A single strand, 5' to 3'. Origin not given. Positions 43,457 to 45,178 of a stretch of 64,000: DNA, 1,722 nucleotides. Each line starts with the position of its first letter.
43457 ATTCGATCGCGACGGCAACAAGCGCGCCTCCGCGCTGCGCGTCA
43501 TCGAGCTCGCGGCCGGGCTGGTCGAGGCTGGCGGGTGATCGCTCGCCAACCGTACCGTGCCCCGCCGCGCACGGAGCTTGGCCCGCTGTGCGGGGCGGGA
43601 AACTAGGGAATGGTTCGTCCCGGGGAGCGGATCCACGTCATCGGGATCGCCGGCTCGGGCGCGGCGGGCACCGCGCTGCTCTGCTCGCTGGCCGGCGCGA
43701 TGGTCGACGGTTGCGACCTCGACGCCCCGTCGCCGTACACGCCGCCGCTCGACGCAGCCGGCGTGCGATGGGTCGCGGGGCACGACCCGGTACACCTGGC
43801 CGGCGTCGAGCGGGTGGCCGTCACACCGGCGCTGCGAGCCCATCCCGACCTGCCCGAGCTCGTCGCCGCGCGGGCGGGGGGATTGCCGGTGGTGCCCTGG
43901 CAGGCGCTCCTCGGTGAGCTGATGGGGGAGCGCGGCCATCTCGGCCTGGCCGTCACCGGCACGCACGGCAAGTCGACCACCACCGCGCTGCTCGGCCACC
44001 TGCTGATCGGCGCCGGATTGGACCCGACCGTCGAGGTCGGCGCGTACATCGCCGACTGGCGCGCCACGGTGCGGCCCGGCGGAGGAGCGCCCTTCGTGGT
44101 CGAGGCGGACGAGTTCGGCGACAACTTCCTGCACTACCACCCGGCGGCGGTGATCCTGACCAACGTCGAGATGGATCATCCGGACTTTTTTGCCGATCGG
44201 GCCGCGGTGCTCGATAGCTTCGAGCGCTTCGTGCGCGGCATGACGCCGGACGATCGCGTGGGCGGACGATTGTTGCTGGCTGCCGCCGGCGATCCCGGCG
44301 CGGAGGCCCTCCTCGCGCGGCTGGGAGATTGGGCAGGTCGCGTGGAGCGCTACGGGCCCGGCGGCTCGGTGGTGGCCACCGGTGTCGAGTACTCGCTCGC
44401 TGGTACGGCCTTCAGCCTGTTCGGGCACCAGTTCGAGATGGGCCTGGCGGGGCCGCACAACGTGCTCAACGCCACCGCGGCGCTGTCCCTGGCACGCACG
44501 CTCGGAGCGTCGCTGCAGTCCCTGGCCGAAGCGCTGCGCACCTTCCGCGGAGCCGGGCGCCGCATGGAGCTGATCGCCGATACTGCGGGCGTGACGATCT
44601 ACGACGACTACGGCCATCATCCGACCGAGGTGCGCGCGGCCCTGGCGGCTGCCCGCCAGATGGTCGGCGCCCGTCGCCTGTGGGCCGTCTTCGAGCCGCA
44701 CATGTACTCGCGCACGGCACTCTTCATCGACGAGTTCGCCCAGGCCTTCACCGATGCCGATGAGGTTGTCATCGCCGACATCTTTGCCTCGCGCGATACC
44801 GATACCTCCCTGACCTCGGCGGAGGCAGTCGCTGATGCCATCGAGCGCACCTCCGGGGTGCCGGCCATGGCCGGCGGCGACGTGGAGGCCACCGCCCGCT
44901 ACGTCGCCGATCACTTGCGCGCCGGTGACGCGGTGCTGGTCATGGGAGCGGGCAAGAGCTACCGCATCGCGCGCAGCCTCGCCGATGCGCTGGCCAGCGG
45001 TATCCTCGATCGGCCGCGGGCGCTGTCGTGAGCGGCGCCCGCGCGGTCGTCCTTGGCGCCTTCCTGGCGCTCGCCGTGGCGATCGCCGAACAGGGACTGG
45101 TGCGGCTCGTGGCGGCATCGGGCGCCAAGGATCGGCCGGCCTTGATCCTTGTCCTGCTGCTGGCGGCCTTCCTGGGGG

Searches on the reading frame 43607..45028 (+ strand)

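Call 50: search_protein_families(library=pfam, proteins=[window:43607-45028:+], max_evalue=0.0001)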
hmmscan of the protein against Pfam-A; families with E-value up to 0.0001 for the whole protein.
window:43607-45028:+ (474 aa): 3 families
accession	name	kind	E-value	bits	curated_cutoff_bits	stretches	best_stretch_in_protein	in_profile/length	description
PF02875.26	Mur_ligase_C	-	4.8e-23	82.8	28.4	1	318-449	1-127/127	Mur ligase, glutamate ligase domain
PF08245.18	Mur_ligase_M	-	7.9e-16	59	24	1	116-295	1-199/200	Mur ligase middle domain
PF01225.30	Mur_ligase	-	5.4e-13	49.6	21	1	8-107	1-92/95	Mur ligase family, catalytic domain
